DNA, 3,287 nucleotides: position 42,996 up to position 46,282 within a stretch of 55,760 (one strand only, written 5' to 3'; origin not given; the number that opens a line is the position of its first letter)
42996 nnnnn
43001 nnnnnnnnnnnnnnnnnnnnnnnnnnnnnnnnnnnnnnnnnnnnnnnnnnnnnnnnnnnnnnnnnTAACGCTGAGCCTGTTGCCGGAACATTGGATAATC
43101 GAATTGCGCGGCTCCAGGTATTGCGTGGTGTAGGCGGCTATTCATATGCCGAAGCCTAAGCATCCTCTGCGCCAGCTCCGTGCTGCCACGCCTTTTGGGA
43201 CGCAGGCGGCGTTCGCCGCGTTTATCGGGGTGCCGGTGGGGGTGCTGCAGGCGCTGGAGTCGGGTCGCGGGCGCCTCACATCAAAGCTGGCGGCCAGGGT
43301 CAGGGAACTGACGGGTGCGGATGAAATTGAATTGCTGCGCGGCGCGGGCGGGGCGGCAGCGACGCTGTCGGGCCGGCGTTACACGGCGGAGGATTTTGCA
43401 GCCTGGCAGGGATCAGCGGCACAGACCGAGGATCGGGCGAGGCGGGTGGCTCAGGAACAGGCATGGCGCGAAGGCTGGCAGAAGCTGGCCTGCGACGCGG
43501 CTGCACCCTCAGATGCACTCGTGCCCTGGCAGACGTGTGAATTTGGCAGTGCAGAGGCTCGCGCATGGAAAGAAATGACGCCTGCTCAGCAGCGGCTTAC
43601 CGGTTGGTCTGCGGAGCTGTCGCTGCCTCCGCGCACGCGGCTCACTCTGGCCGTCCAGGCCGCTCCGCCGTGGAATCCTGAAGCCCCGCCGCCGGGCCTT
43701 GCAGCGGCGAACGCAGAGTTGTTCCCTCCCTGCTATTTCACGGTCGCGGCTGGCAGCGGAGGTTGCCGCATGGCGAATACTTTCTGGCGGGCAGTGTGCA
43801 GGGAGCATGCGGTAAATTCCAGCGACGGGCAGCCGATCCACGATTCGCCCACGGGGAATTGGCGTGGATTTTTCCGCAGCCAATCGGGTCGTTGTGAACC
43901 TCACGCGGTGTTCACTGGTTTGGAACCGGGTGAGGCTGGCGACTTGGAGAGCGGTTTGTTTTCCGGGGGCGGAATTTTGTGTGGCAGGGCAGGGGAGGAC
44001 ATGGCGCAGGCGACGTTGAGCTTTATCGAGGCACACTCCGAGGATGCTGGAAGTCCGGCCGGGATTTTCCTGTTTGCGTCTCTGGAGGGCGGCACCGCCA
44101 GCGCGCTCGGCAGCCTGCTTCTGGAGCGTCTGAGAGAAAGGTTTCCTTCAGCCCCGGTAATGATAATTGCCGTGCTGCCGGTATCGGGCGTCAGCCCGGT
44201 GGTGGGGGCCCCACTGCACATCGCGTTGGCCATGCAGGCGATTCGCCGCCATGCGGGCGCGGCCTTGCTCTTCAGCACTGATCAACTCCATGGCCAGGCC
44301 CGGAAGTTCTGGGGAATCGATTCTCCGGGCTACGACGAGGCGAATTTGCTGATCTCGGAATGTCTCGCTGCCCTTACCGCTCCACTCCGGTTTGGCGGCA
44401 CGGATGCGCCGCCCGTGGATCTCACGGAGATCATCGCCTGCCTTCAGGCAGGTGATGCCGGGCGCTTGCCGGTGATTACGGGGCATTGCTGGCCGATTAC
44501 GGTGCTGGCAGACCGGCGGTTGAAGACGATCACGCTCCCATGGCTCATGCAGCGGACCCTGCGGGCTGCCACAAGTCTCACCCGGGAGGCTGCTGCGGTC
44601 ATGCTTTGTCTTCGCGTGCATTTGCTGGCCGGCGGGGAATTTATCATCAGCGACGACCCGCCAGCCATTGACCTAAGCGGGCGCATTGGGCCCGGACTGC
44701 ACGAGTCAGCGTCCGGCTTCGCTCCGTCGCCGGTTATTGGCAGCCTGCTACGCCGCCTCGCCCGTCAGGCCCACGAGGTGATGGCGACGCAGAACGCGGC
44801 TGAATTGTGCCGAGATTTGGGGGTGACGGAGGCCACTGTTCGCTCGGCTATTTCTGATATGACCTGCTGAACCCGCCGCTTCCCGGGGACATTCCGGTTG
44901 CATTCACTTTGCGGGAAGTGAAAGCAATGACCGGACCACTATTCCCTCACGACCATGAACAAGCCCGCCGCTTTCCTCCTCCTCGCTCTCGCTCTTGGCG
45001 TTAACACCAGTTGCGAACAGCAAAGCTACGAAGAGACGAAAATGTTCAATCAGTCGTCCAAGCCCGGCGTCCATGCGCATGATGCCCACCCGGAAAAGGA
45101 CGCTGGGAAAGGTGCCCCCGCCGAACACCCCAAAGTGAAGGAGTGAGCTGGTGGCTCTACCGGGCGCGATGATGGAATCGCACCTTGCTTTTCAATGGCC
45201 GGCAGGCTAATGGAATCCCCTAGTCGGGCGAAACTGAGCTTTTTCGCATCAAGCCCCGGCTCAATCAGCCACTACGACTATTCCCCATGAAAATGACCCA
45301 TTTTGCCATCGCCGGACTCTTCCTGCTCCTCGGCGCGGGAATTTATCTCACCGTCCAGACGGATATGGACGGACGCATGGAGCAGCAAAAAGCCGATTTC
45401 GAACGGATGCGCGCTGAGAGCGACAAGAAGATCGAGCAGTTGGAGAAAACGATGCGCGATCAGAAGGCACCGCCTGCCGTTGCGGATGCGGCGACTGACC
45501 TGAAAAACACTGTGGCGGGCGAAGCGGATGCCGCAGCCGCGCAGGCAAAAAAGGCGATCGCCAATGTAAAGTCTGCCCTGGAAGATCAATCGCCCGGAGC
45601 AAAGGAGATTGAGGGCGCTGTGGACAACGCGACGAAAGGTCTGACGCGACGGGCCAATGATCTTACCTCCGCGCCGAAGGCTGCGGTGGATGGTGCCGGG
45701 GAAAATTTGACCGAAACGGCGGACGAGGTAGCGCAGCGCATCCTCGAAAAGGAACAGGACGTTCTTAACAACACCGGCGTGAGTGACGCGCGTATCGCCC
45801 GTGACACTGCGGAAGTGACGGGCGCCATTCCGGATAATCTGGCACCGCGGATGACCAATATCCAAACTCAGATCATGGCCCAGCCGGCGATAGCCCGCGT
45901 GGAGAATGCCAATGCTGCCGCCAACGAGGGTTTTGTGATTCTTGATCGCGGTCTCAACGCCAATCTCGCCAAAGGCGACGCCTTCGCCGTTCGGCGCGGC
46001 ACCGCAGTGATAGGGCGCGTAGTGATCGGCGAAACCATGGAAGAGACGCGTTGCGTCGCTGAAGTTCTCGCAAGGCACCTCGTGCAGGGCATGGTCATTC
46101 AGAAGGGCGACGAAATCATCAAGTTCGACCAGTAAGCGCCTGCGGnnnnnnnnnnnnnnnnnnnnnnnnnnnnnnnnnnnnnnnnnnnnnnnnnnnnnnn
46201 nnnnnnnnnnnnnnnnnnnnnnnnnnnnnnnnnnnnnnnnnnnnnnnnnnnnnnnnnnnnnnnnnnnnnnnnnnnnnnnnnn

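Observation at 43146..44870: HTH-tubulin fusion: a divergent, eukaryotic-type tubulin homolog fused to an XRE-family DNA-binding domain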

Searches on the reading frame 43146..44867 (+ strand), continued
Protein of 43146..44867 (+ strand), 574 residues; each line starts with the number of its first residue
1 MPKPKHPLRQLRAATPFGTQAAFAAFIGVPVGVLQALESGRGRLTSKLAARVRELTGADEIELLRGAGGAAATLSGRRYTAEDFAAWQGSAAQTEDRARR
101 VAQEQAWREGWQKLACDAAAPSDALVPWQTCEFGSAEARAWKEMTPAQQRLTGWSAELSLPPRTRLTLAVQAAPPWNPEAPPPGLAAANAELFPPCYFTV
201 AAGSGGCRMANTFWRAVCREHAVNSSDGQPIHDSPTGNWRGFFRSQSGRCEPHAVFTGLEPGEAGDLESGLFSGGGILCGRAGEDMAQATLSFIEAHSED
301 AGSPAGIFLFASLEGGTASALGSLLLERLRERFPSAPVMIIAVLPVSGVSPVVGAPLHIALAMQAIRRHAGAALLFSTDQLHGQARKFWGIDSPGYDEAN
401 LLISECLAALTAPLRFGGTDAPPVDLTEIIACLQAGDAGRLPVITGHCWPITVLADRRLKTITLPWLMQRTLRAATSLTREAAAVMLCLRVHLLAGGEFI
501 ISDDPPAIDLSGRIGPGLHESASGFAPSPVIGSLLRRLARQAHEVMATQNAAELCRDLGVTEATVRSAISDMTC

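Call 59: search_solved_structures(query=P0094, max_evalue=1e-40)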
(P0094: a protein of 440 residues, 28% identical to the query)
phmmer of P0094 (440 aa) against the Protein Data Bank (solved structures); distinct sequences matched with E-value up to 1e-40: 163 (the best 60 are shown).
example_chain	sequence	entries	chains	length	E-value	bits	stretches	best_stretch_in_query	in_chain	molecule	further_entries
9e2g_AA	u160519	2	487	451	9.1e-86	291.9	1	3-435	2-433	Tubulin alpha chain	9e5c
9e78_AA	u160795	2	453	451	3e-85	290.2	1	3-435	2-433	Tubulin alpha chain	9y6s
6u42_2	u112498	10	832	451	1.2e-84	288.2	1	3-431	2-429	Tubulin alpha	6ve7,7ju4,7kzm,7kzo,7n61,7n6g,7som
8snb_AA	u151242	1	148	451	2.1e-84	287.4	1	3-435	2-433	Tubulin alpha chain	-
5ubq_C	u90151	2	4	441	2.7e-84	287.1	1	3-435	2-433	Tubulin alpha chain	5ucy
8g3d_AA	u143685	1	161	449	2.7e-84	287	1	3-435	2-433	Tubulin alpha chain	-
6u0h_A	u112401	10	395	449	2.9e-84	287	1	3-435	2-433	Tubulin alpha chain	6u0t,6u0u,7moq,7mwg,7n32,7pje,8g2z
6tis_A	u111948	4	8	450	1.2e-83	285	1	3-435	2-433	Tubulin alpha-1 chain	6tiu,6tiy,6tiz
7ysq_A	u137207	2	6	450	1.2e-83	284.9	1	3-435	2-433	Tubulin alpha chain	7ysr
7quc_A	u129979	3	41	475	1.2e-83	284.9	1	3-435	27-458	Tubulin alpha-1 chain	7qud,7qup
6e88_A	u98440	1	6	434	1.3e-83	284.8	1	3-434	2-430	Tubulin alpha-2 chain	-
9cpc_AA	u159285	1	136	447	1.5e-83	284.6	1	3-435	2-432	Tubulin alpha chain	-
8otz_AA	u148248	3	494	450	1.9e-83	284.3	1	3-435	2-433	Tubulin alpha-3 chain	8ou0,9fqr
12dl_EA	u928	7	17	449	2.1e-83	284.1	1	3-435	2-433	Tubulin alpha-1C chain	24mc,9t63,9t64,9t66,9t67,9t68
5syc_A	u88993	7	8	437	2.2e-83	284.1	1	3-434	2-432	Tubulin alpha chain | Tubulin alpha-1B chain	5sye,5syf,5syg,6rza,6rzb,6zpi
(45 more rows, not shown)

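Call 74: find_related_loci(query=A5, collection=metagenome_contigs, flank=8000)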
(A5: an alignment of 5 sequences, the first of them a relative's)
Query A5 (223 aa) in metagenome_contigs; peptide patterns used: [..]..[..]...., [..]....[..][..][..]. (x = any residue, [..] = any of these).
600 stretches matched a pattern (row limit reached: there are more); 1 encode a relative of the query (tblastn E <= 1e-3); 1 distinct loci.
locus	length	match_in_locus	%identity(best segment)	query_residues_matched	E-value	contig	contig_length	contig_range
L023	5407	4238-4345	56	22-57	2e-7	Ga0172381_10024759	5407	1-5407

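Call 76: find_homologous_proteins(query=A5, max_evalue=0.001)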
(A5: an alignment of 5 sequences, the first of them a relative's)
Query A5 (5 sequences) (223 aa, profile of the alignment): 9 proteins with E <= 0.001 among 8000 candidates.
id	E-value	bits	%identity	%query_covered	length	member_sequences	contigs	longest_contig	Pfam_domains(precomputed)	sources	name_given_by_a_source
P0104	3.3e-104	366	41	100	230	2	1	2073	PF01381.29,PF13560.13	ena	-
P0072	3.0e-103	363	42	96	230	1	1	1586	-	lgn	-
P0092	5.0e-96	339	39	97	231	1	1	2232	PF01381.29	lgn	-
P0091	1.4e-95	338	100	100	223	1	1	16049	PF01381.29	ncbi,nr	ncbi:MAG: helix-turn-helix transcriptional regulator [Verrucomicrobiales bacterium]|nr:helix-turn-he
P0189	4.0e-74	267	65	96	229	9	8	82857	PF01381.29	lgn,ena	-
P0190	1.6e-68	249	55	96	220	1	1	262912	PF01381.29,PF13560.13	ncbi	-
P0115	7.3e-68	247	50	52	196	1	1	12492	PF01381.29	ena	-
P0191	3.9e-30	123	33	74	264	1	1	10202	PF13560.13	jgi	jgi:DNA-binding XRE family transcriptional regulator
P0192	8.2e-21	93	41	41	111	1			PF01381.29,PF13560.13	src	-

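Call 77: find_encoding_contigs(protein=P0190, flank=10000, max_places=3)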
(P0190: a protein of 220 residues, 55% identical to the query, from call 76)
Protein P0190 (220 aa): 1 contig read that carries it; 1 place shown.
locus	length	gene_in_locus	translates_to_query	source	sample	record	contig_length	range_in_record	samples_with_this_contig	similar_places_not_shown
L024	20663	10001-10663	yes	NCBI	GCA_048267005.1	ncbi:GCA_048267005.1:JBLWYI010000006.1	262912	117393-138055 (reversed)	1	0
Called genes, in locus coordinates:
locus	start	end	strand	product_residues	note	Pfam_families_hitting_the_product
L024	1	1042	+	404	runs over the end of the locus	PF07690:MFS_1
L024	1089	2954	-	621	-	PF03739:LptF_LptG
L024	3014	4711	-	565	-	PF06917:Pectate_lyase_2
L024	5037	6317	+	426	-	PF07719:TPR_2 (faint), PF13174:TPR_6 (faint), PF13428:TPR_14 (faint), PF13432:TPR_16 (faint), PF13525:YfiO (faint)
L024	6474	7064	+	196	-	PF04390:LptE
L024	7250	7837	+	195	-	PF00590:TP_methylase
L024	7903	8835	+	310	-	PF01261:AP_endonuc_2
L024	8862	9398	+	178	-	PF04138:GtrA_DPMS_TM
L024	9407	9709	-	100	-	-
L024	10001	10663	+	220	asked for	PF01381:HTH_3, PF13560:HTH_31 (weak)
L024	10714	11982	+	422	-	PF00091:Tubulin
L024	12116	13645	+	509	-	-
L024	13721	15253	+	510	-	PF00091:Tubulin, PF03953:Tubulin_C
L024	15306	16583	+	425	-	PF00091:Tubulin, PF03953:Tubulin_C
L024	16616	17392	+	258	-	PF13428:TPR_14 (faint), PF13431:TPR_17 (faint), PF17874:TPR_MalT (weak), PF18768:RNPP_C (weak), PF24885:TPR_NPHP3 (weak), PF13374:TPR_10, PF13424:TPR_12, PF00515:TPR_1 (weak), +4 more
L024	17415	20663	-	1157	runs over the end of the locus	PF02463:SMC_N (faint), PF13476:AAA_23, PF13555:AAA_29, PF13558:SbcC_Walker_B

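Call 78: find_encoding_contigs(protein=P0189, flank=10000, max_places=4)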
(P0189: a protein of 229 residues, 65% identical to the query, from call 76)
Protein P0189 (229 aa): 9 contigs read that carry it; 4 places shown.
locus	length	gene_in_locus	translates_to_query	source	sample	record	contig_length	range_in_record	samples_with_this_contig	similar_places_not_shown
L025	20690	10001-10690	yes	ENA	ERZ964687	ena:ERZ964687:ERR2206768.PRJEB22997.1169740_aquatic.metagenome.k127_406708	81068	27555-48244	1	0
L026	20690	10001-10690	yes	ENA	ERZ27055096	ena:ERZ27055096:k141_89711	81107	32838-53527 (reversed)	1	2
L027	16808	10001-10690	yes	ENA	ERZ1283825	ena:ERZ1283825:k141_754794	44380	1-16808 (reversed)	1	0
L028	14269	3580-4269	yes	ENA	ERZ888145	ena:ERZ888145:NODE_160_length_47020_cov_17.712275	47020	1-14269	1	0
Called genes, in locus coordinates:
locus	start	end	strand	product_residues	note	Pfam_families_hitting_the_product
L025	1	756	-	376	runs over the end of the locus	PF01960:ArgJ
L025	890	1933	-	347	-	PF01118:Semialdhyde_dh, PF22698:Semialdhyde_dhC_1, PF02774:Semialdhyde_dhC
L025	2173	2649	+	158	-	PF00211:Guanylate_cyc (weak)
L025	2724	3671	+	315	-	PF00135:COesterase (weak), PF20434:BD-FAE, PF07859:Abhydrolase_3, PF12697:Abhydrolase_6 (faint), PF00326:Peptidase_S9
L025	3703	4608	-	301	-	PF16881:LIAS_N (weak), PF04055:Radical_SAM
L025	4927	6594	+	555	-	-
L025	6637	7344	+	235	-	-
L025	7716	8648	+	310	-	PF01261:AP_endonuc_2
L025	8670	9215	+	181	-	PF04138:GtrA_DPMS_TM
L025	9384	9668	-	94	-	-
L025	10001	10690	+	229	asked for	PF01381:HTH_3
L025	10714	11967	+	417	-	PF00091:Tubulin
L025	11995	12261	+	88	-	-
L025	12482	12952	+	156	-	-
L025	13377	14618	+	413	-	PF00091:Tubulin, PF03953:Tubulin_C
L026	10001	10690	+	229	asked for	PF01381:HTH_3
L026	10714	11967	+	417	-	PF00091:Tubulin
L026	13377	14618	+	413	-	PF00091:Tubulin, PF03953:Tubulin_C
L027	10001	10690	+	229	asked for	PF01381:HTH_3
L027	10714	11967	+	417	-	PF00091:Tubulin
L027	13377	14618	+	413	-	PF00091:Tubulin, PF03953:Tubulin_C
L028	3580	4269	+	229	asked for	PF01381:HTH_3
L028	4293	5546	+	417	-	PF00091:Tubulin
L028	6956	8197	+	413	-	PF00091:Tubulin, PF03953:Tubulin_C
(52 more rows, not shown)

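Call 87: search_solved_structures(query=L024:12116-13642:+, max_evalue=1)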
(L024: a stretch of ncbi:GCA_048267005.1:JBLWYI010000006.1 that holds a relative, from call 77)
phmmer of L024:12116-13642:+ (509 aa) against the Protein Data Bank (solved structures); distinct sequences matched with E-value up to 1: 5.
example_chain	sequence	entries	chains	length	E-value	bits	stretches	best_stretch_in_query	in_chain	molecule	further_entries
1hdm_A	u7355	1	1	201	0.17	13.8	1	312-372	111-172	PROTEIN (CLASS II HISTOCOMPATIBILITY ANTIGEN, M ALPHA CHAIN)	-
9ymt_A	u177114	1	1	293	0.34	12.8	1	68-167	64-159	Serine/Threonine Kinase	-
4eqm_A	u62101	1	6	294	0.34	12.8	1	68-167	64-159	Protein kinase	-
4i0p_A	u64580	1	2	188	0.63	11.9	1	312-373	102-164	HLA-DMA protein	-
2bc4_A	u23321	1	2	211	0.66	11.8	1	312-373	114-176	HLA class II histocompatibility antigen, DM alpha chain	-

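Call 88: search_protein_families(library=ncbifam, proteins=[L024:10001-10660:+, L024:10714-11979:+, L024:12116-13642:+, L024:13721-15250:+, L024:15306-16580:+, L024:16616-17389:+], max_evalue=0.01)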
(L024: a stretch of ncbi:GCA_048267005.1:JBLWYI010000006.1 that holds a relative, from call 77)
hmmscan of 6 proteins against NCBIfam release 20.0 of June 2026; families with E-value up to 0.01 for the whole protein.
L024:10001-10660:+ (220 aa): 2 families
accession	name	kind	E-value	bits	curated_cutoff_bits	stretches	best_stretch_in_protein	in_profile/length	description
TIGR02607.1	antidote_HigA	equivalog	2.7e-05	23.9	47.7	1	22-64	22-64/81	HigA family addiction module antitoxin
TIGR03070.1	couple_hipB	subfamily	3.1e-05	23.8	71.65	1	12-48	8-43/58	type II toxin-antitoxin system Y4mF family antitoxin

L024:10714-11979:+ (422 aa): 1 family
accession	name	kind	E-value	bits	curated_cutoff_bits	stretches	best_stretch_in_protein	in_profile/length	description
TIGR00065.1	ftsZ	equivalog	0.001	18.5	295.2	1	104-209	83-181/353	cell division protein FtsZ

L024:12116-13642:+ (509 aa): 0 families

L024:13721-15250:+ (510 aa): 1 family
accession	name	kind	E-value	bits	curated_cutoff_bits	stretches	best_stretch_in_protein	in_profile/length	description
TIGR00065.1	ftsZ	equivalog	0.00071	19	295.2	1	121-218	91-181/353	cell division protein FtsZ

L024:15306-16580:+ (425 aa): 1 family
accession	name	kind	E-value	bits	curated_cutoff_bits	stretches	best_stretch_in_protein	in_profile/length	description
TIGR00065.1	ftsZ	equivalog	0.00012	21.5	295.2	1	129-249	100-215/353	cell division protein FtsZ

L024:16616-17389:+ (258 aa): 16 families
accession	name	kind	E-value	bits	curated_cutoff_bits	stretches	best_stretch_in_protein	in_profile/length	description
NF053520.1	HK_Porph_FimS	equivalog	1.1e-12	47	600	2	95-161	138-201/618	sensor histidine kinase FimS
NF040586.1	FxSxx_TPR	equivalog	5.7e-12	44.9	300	1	162-238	508-582/830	FxSxx-COOH system tetratricopeptide repeat protein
TIGR02521.1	type_IV_pilW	equivalog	1.2e-08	34.8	154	1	123-239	65-162/234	type IV pilus biogenesis/stability protein PilW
NF047371.1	FlcA_CTERM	equivalog_domain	1.1e-07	30.7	300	1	20-239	329-541/646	periplasmic flagellar collar protein FlcA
TIGR02917.1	PEP_TPR_lipo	equivalog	1.9e-07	29.4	312.2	0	83-150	772-830/899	XrtA/PEP-CTERM system TPR-repeat protein PrsT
NF052312.1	T9SS_PorW_SprE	equivalog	4.2e-07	29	250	2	140-197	300-357/716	type IX secretion system periplasmic lipoprotein PorW/SprE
NF002725.1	PRK02603.1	equivalog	5.5e-06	26.5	143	1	130-236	35-144/173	photosystem I assembly protein Ycf3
NF041717.1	HaaA_phane_TPR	equivalog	9.9e-06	23.9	1125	1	82-234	560-694/882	cyclophane-containing RiPP biosynthesis TPR protein HaaT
NF040959.1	MamA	equivalog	5.1e-05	22.8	200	0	157-241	94-202/204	magnetosome protein MamA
TIGR00540.1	TPR_hemY_coli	hypoth_equivalog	5.2e-05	22.2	142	1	156-237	314-384/385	heme biosynthesis-associated TPR protein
NF033762.1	social_mot_Tgl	equivalog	0.00028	20.3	225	0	148-238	49-126/252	social motility TPR repeat lipoprotein Tgl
NF033920.0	C39_PA2778_fam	equivalog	0.00031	20.2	150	0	90-150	199-251/255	PA2778 family cysteine peptidase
NF008391.2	PRK11189.1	equivalog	0.00042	19.9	250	0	159-197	90-128/297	lipoprotein NlpI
NF053779.1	BT3442_fam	equivalog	0.0027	16.5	940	1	93-242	114-252/563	BT3442 family protein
NF001968.0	PRK00750.1-2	equivalog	0.004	15.6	648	1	57-172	359-473/528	lysine--tRNA ligase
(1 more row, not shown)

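Call 96: fold_search(model_id=the predicted structure, library=viral)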
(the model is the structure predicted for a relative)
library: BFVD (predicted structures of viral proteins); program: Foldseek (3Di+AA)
matches with E <= 10: 786; with E <= 0.001: 10
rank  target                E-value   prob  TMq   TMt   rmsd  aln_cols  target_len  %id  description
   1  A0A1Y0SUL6            2.4e-07  1.00  0.34  0.52   8.9       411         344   13  PhuZ [Pseudomonas phage Noxifer]
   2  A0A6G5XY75            8.6e-07  1.00  0.32  0.50   8.7       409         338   11  (no name in the UniProt tables at hand)
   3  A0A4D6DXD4            3.1e-06  1.00  0.32  0.52   8.3       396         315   12  Putative tubulin-like protein [Edwardsiella phage pEt-SU]
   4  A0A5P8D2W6            8.3e-06  1.00  0.33  0.52   9.5       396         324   12  (no name in the UniProt tables at hand)
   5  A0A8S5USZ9            8.3e-06  1.00  0.33  0.50  10.8       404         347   12  Tubulin [Myoviridae sp. ctijX18]
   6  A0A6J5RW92            8.7e-06  1.00  0.36  0.45  10.2       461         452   11  FtsZ Cell division GTPase [uncultured Caudovirales phage]
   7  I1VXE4                1.3e-05  1.00  0.34  0.57   8.7       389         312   10  (no name in the UniProt tables at hand)
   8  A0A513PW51            2.0e-05  1.00  0.35  0.57   7.6       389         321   11  Uncharacterized protein [Vibrio phage 2 TSL-2019]
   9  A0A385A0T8            2.1e-05  1.00  0.32  0.49   8.9       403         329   12  (no name in the UniProt tables at hand)
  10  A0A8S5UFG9            3.3e-05  1.00  0.36  0.51   8.7       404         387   10  Cell division protein [Myoviridae sp. ctcyQ27]
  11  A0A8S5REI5            4.2e-03  0.72  0.21  0.25  16.9       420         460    9  Uncharacterized protein [virus sp. ctL1g6]
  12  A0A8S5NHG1            7.4e-03  0.41  0.19  0.24  13.8       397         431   11  Hydrolase [Podoviridae sp. ct2nF21]
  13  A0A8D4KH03            8.2e-03  0.85  0.20  0.39  13.3       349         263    8  (no name in the UniProt tables at hand)
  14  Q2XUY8                1.2e-02  0.33  0.12  0.17  14.9       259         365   13  (no name in the UniProt tables at hand)
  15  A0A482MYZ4            1.8e-02  0.25  0.16  0.18  19.8       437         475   10  VWFA domain-containing protein [Escherichia phage vB_EcoM_KWBSE43-6]
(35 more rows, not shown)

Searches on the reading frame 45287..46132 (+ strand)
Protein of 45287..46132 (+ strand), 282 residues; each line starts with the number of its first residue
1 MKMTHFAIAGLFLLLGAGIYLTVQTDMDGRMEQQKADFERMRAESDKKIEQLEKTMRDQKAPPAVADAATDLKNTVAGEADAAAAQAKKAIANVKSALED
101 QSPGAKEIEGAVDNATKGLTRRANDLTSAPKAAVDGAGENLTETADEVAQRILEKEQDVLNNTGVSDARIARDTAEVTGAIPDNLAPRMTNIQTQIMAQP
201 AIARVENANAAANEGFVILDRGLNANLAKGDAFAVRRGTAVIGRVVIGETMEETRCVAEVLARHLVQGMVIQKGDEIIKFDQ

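Call 10: search_protein_families(library=pfam, proteins=[window:45287-46132:+], max_evalue=0.01)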
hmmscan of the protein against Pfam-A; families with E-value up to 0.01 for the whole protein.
window:45287-46132:+ (282 aa): 1 family
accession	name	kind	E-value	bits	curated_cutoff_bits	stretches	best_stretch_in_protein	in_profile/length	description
PF01442.23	Apolipoprotein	-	0.00022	21.4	90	0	32-100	117-187/190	Apolipoprotein A1/A4/E domain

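Call 82: search_protein_families(library=pfam, proteins=[window:45287-46132:+], max_evalue=1)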
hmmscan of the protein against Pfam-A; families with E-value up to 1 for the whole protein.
window:45287-46132:+ (282 aa): 5 families
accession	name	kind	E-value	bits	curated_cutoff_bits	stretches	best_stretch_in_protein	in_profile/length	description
PF01442.23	Apolipoprotein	-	0.00022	21.4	90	1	32-100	117-187/190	Apolipoprotein A1/A4/E domain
PF07464.16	ApoLp-III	-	0.013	16.1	36.3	2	23-127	41-144/146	Apolipophorin-III precursor (apoLp-III)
PF12729.13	4HB_MCP_1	-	0.077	13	27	1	21-115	67-162/181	Four helix bundle sensory module for signal transduction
PF02185.22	HR1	-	0.24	11.8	33.1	1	34-60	34-60/67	Hr1 repeat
PF09581.16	Spore_III_AF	-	0.67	10.4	28.3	0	23-109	43-123/185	Stage III sporulation protein AF (Spore_III_AF)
